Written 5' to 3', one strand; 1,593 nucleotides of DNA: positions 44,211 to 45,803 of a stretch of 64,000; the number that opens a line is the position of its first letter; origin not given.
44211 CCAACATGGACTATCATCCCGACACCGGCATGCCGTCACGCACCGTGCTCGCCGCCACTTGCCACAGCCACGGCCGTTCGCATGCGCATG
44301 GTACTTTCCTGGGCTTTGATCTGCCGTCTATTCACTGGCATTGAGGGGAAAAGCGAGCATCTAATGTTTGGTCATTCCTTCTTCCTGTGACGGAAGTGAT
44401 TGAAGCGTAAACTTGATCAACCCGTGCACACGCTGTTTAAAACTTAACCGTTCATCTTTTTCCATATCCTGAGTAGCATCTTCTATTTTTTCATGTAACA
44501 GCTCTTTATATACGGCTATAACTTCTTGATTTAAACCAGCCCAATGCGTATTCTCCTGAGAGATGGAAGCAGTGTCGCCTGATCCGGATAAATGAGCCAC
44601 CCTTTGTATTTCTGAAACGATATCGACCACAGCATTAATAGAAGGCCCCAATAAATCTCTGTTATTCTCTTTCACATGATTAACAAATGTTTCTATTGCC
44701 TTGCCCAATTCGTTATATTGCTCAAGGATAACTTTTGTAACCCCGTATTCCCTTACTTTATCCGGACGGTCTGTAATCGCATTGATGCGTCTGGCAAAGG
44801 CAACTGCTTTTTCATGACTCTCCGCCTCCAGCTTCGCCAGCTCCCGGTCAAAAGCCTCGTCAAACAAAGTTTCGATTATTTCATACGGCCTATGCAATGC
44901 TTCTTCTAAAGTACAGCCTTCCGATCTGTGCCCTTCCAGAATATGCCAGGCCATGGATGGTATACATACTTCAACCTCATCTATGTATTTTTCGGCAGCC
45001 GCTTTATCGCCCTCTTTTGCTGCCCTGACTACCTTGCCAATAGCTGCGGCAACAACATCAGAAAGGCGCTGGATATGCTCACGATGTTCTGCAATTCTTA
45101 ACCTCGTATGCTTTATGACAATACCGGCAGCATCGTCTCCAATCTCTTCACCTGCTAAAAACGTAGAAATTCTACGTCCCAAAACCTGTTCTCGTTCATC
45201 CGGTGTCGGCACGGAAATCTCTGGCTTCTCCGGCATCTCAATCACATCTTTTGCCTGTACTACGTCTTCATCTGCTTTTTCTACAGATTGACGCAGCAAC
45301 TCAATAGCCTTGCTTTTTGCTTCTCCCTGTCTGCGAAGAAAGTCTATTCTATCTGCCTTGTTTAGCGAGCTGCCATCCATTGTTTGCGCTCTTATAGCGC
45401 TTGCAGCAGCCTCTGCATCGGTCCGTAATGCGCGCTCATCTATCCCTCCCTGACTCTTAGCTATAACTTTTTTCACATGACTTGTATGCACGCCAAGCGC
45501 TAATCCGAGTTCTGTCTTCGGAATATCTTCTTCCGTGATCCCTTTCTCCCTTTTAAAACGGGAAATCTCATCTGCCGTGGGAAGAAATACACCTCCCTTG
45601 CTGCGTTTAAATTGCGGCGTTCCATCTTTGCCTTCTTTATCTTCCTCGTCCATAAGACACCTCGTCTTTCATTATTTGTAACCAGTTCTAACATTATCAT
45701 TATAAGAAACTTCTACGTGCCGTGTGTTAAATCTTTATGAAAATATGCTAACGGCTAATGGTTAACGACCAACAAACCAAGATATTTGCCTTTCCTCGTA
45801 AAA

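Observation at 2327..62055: Conserved 18-bp direct-repeat box at fixed distance from the -10 at 14 promoters (candidate class-II activator regulon)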

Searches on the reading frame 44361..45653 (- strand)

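Call 11: search_protein_families(library=pfam, proteins=[window:44361-45653:-], max_evalue=0.01)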
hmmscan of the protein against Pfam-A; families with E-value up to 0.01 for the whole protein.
window:44361-45653:- (430 aa): 0 families

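Call 76: search_protein_families(library=pfam, proteins=[window:44361-45653:-], max_evalue=0.1)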
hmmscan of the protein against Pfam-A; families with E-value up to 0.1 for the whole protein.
window:44361-45653:- (430 aa): 1 family
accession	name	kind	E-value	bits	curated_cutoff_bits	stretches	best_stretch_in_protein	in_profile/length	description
PF12205.13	GIT1_C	-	0.03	15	25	0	192-267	2-75/110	G protein-coupled receptor kinase-interacting protein 1 C term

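Call 79: search_protein_families(library=phrogs, proteins=[window:44361-45653:-], max_evalue=0.001)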
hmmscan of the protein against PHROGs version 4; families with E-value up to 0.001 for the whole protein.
window:44361-45653:- (430 aa): 0 families
